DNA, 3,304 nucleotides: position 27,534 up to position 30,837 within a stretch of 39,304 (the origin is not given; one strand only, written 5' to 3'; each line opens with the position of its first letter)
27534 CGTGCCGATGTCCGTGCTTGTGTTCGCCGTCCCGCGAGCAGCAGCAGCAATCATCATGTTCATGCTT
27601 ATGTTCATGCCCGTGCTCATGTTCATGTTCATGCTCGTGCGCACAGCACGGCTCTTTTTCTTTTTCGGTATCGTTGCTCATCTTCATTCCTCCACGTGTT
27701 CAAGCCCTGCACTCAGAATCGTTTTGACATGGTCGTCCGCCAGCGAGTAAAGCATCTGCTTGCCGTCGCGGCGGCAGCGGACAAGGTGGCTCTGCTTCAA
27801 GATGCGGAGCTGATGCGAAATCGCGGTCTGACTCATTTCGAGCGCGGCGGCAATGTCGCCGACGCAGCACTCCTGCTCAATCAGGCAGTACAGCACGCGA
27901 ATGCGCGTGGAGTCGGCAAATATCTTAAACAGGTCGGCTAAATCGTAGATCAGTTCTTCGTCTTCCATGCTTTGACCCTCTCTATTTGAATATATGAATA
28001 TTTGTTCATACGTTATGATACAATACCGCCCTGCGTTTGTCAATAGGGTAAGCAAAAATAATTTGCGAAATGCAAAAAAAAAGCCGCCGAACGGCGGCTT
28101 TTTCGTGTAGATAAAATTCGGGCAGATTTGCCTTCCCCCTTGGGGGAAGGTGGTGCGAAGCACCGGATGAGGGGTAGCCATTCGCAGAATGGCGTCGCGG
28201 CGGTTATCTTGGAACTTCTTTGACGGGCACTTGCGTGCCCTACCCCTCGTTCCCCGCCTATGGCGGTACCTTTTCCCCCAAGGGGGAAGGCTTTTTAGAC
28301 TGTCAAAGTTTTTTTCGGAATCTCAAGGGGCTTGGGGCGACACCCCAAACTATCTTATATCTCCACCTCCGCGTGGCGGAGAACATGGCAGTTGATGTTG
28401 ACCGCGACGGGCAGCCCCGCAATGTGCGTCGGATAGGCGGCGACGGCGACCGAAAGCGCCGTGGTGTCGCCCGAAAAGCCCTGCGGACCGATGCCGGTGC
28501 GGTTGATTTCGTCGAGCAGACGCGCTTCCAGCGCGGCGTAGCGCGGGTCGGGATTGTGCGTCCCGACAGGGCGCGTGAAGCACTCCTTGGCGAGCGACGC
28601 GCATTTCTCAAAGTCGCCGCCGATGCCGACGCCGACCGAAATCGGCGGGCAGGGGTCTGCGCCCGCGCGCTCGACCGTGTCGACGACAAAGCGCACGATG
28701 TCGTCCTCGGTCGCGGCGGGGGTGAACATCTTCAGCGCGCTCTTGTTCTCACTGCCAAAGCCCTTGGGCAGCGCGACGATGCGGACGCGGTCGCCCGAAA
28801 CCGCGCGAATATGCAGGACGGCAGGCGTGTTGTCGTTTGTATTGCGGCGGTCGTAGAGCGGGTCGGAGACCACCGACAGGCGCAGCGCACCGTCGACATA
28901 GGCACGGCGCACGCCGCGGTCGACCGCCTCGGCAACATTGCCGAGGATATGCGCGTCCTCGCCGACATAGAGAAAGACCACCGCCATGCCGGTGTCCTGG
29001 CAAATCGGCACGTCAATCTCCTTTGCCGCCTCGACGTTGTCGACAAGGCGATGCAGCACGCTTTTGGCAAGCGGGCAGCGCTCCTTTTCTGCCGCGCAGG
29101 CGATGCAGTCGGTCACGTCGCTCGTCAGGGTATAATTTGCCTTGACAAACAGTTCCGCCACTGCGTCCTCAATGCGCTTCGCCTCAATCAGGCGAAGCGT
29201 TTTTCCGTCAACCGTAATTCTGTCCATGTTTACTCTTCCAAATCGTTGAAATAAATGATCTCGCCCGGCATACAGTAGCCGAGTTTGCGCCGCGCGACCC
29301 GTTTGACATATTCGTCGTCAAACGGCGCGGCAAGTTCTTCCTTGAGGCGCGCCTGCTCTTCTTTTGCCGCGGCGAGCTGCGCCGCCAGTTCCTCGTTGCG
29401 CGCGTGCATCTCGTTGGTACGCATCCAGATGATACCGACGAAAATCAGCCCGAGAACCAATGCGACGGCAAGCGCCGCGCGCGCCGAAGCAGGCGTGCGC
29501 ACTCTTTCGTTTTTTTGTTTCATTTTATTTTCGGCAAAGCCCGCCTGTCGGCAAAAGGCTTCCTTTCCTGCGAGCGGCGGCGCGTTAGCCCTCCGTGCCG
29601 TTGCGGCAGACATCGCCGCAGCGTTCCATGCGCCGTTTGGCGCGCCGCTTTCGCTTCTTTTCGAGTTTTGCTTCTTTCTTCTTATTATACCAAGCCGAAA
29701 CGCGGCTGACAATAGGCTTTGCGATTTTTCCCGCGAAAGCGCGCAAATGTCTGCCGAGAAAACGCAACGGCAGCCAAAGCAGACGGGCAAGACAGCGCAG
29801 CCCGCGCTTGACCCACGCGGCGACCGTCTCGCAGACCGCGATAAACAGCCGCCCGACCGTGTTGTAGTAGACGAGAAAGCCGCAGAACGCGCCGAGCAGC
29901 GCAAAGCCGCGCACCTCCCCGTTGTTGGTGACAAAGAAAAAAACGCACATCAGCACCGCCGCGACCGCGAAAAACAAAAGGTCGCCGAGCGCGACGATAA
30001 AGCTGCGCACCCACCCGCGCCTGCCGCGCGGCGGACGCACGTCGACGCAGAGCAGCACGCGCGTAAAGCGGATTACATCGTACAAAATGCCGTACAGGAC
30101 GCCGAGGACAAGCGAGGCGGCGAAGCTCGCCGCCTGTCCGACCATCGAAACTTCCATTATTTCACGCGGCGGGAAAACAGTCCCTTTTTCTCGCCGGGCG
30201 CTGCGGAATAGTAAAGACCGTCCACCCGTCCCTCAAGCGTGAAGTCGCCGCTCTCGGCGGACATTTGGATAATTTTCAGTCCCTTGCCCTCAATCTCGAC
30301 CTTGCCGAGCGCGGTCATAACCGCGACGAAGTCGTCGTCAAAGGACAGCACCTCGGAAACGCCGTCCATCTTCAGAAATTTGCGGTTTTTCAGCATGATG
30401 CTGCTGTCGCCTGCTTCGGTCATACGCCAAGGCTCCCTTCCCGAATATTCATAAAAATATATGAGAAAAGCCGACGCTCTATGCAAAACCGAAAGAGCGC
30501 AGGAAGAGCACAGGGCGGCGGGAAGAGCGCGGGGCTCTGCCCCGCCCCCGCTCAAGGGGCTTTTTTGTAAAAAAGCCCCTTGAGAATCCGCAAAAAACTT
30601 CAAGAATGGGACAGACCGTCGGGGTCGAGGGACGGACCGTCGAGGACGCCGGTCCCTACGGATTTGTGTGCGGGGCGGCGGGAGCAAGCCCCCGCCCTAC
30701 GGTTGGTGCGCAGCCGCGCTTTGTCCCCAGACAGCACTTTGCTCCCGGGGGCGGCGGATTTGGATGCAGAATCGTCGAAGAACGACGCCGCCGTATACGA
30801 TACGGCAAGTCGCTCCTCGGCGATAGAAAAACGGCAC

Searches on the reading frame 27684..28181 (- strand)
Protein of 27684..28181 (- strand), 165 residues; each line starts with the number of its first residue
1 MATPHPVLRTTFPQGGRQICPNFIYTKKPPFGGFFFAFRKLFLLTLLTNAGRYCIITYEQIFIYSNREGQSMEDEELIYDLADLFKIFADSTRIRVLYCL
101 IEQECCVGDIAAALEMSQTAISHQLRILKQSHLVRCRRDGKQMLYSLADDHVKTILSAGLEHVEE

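Call 45: search_protein_families(library=pfam, proteins=[window:27684-28181:-], max_evalue=0.001)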
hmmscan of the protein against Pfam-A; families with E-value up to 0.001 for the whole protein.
window:27684-28181:- (165 aa): 2 families
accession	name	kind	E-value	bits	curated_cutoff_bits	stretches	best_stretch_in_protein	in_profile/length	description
PF01022.26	HTH_5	-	9.9e-16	57.8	22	1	90-134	1-45/47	Bacterial regulatory protein, arsR family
PF12840.13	HTH_20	-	7.7e-07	29.4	27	1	88-137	1-51/51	Helix-turn-helix domain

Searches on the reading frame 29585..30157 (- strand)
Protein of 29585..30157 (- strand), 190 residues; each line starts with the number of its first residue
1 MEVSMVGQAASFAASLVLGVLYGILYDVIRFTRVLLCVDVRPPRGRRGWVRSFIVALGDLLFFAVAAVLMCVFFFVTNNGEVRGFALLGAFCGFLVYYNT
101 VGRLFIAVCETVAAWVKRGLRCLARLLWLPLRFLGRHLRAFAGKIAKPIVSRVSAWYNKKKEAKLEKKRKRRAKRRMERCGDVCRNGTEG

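Call 45: search_protein_families(library=pfam, proteins=[window:29585-30157:-], max_evalue=0.001)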
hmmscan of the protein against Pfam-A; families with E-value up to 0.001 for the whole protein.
window:29585-30157:- (190 aa): 1 family
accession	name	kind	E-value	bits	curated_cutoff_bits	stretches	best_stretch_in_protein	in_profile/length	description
PF09578.15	Spore_YabQ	-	1.1e-14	54.8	27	1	12-101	1-78/79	Spore cortex protein YabQ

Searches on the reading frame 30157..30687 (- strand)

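Call 45: search_protein_families(library=pfam, proteins=[window:30157-30687:-], max_evalue=0.001)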
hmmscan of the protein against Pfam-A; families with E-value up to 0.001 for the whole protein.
window:30157-30687:- (176 aa): 1 family
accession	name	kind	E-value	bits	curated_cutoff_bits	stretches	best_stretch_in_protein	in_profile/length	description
PF07873.16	YabP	-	9.9e-14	51.3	27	1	96-160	2-64/64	YabP family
